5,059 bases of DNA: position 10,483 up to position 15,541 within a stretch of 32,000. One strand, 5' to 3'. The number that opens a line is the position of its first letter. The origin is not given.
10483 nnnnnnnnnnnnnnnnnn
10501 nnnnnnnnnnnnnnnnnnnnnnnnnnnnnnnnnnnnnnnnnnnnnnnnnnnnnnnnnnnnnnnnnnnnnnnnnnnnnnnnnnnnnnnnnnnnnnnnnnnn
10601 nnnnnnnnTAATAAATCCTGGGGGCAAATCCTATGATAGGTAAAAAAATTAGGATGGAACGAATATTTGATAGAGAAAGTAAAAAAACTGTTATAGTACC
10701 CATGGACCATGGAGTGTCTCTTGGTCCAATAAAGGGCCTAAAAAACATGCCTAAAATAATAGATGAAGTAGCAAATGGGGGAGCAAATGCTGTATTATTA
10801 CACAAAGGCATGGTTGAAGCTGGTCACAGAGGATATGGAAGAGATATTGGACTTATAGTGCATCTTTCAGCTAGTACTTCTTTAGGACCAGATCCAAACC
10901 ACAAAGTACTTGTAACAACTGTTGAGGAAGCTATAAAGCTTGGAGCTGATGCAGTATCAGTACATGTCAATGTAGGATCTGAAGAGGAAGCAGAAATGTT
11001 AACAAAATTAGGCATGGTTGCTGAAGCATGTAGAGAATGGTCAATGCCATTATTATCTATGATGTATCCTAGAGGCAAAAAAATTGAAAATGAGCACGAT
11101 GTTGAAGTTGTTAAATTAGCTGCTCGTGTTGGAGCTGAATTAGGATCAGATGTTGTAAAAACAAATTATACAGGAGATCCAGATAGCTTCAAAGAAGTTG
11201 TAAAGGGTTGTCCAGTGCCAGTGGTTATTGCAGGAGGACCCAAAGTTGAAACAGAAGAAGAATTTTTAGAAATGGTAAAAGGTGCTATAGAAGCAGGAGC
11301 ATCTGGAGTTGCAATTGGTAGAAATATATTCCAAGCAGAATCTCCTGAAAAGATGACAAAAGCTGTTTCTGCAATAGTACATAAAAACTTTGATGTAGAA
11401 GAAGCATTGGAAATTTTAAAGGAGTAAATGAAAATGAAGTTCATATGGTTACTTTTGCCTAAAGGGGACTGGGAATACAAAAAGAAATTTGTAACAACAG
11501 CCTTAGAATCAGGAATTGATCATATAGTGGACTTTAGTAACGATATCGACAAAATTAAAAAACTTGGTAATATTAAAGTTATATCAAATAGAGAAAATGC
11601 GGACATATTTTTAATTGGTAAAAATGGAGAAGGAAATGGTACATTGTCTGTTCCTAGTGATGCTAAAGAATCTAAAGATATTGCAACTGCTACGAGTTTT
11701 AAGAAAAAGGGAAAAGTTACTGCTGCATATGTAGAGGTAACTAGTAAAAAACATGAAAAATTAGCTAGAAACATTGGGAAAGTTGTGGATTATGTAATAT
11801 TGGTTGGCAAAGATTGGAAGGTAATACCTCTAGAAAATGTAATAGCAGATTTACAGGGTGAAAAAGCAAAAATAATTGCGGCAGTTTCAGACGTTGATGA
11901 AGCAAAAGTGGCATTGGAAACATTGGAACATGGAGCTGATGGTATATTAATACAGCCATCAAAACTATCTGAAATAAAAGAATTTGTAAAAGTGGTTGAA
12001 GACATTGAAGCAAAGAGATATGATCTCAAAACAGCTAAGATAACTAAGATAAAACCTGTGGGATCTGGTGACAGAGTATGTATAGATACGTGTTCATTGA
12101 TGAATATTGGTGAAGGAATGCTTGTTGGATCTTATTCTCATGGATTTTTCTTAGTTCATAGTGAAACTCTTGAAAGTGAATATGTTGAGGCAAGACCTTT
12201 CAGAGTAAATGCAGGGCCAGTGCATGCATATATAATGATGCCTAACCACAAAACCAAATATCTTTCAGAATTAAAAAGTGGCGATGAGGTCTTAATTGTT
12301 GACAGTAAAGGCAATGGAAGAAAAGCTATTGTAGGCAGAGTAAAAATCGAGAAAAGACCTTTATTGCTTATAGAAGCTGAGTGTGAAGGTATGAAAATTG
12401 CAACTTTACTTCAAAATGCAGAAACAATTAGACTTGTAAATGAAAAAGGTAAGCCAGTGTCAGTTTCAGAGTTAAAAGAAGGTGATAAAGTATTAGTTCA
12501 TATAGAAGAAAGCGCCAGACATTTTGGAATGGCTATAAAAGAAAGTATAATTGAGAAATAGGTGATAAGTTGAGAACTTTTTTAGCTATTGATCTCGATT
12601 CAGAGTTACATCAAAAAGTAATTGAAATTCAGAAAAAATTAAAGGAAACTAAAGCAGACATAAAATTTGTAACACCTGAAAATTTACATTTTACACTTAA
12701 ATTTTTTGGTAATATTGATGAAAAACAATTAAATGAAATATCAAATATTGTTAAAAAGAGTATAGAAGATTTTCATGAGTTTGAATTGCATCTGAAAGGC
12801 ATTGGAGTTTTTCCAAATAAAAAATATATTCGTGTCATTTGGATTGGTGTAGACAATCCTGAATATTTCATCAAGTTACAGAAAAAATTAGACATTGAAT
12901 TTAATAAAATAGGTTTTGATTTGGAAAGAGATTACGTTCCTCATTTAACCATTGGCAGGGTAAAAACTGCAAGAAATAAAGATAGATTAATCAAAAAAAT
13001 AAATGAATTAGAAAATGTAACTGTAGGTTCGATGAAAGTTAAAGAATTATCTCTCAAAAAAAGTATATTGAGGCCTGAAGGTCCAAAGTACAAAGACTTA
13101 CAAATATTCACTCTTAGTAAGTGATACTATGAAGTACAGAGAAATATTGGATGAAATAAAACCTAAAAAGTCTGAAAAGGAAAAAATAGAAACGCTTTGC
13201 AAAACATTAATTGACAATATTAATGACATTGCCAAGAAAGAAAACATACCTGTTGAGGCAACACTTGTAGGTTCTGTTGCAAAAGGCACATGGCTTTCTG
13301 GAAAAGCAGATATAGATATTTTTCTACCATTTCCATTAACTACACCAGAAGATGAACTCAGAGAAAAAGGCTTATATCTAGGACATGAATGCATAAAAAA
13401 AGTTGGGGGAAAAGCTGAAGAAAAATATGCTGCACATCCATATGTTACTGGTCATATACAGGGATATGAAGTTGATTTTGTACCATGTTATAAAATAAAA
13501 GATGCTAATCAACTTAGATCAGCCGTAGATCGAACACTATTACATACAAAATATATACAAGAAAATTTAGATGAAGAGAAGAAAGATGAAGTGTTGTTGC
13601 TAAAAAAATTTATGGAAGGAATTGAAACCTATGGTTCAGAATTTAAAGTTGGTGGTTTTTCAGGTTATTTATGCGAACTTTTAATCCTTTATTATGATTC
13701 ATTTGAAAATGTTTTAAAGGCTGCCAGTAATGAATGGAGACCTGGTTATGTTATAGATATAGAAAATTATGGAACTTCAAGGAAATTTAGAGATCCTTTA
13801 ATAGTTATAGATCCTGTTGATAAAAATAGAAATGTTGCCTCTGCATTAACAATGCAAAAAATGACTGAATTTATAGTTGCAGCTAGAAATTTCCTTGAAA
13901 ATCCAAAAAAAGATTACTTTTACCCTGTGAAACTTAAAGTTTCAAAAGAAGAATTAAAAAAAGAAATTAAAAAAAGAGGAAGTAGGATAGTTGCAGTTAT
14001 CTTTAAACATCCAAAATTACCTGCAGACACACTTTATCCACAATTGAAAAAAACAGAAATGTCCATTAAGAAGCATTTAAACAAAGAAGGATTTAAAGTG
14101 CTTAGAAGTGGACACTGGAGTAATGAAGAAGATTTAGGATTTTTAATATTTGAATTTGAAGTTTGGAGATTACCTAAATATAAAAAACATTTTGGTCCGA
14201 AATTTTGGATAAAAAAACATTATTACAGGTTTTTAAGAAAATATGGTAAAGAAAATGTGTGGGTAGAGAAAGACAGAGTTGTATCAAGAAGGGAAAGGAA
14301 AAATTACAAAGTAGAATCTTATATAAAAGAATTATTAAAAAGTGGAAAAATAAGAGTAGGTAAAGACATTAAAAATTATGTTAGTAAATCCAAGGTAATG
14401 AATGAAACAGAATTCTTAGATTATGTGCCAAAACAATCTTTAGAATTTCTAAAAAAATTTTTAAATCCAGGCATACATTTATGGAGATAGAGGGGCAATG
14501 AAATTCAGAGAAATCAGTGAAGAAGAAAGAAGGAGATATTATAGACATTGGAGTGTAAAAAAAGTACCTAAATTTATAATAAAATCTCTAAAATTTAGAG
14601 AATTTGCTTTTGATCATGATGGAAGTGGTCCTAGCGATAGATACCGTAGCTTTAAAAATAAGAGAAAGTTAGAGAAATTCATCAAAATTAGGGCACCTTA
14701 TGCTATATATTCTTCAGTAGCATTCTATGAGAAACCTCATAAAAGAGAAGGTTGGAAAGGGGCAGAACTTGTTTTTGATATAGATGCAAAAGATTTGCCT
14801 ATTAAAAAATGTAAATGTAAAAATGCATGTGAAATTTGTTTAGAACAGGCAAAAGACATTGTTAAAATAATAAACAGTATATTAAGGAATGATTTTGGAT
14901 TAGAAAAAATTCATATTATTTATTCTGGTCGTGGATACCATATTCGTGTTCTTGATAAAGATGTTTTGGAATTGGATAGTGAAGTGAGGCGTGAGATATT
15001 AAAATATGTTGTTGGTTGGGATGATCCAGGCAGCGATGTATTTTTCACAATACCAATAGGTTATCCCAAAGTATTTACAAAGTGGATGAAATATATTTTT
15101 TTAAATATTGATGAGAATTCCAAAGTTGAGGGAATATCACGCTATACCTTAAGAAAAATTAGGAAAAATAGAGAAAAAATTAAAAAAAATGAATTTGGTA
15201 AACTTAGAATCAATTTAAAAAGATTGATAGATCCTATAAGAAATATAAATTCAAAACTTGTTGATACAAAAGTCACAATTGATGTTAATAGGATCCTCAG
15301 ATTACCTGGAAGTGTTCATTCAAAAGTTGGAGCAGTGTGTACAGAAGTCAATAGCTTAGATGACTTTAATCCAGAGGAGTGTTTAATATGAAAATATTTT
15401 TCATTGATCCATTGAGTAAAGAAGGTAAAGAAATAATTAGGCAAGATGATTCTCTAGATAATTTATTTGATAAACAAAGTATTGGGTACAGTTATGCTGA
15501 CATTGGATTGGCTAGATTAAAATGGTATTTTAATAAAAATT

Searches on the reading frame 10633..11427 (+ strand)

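Call 20: search_protein_families(library=pfam, proteins=[window:10633-11427:+], max_evalue=0.00001)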
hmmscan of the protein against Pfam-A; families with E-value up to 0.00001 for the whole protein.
window:10633-11427:+ (264 aa): 1 family
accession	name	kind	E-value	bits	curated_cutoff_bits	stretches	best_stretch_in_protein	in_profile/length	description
PF01791.15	DeoC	-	9.8e-79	264.6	23.8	1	19-235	1-229/229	DeoC/LacD family aldolase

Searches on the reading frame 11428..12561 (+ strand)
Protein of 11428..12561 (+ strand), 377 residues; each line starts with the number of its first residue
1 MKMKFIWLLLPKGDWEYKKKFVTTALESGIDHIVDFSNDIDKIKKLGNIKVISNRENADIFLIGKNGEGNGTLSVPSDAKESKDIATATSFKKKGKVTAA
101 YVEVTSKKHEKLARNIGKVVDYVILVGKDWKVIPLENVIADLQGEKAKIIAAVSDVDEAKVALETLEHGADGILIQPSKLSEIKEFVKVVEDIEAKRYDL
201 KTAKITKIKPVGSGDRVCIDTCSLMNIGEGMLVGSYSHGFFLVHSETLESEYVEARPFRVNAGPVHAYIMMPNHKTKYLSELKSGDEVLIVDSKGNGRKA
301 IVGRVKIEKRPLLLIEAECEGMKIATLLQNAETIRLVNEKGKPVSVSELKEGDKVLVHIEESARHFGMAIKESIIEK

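Call 20: search_protein_families(library=pfam, proteins=[window:11428-12561:+], max_evalue=0.00001)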
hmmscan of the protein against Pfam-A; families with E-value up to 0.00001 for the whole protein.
window:11428-12561:+ (377 aa): 1 family
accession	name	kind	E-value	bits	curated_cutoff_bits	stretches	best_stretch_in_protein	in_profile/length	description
PF01959.21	DHQS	-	1.5e-149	498.1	22.2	1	4-377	1-344/344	3-dehydroquinate synthase II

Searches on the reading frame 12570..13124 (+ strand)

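Call 20: search_protein_families(library=pfam, proteins=[window:12570-13124:+], max_evalue=0.00001)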
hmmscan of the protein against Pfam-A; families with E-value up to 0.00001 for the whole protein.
window:12570-13124:+ (184 aa): 3 families
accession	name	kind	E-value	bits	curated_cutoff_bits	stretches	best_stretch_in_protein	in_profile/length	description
PF02834.22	LigT_PEase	-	1.1e-33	115.7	23.3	2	7-91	1-87/87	LigT like Phosphoesterase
PF13563.12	2_5_RNA_ligase2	-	6.2e-16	59.2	27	1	34-162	21-145/152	2'-5' RNA ligase superfamily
PF10469.15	AKAP7_NLS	-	8.6e-11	42.5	24.4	1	4-162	4-187/208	AKAP7 2'5' RNA ligase-like domain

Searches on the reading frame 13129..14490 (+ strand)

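Call 20: search_protein_families(library=pfam, proteins=[window:13129-14490:+], max_evalue=0.00001)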
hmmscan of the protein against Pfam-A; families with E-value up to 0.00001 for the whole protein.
window:13129-14490:+ (453 aa): 3 families
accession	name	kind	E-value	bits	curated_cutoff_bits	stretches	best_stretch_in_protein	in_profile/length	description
PF09249.16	tRNA_NucTransf2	-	1.1e-45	154.9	27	1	153-264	1-112/113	tRNA nucleotidyltransferase, second domain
PF21133.2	CAA_C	-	6.2e-35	120.4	22.2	1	283-422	1-140/144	CCA-adding enzyme, C-terminal domain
PF01909.29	NTP_transf_2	-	2.3e-15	57.2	21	1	29-138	2-92/93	Nucleotidyltransferase domain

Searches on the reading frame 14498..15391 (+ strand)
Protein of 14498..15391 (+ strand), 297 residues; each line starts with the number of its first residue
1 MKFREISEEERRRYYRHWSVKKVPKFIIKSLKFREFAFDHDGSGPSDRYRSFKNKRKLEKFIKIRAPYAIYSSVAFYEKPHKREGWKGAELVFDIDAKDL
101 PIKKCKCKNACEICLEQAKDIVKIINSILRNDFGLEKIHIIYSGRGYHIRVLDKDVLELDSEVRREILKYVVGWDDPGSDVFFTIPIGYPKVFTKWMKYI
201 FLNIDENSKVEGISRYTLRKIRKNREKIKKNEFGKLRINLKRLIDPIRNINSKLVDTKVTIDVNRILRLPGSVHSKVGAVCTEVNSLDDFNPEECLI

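Call 20: search_protein_families(library=pfam, proteins=[window:14498-15391:+], max_evalue=0.00001)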
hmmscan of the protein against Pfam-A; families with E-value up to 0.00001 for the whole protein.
window:14498-15391:+ (297 aa): 1 family
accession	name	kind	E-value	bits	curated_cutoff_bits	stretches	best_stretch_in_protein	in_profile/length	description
PF01896.25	DNA_primase_S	-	2.5e-23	83.7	26.8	1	93-285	1-162/163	DNA primase small subunit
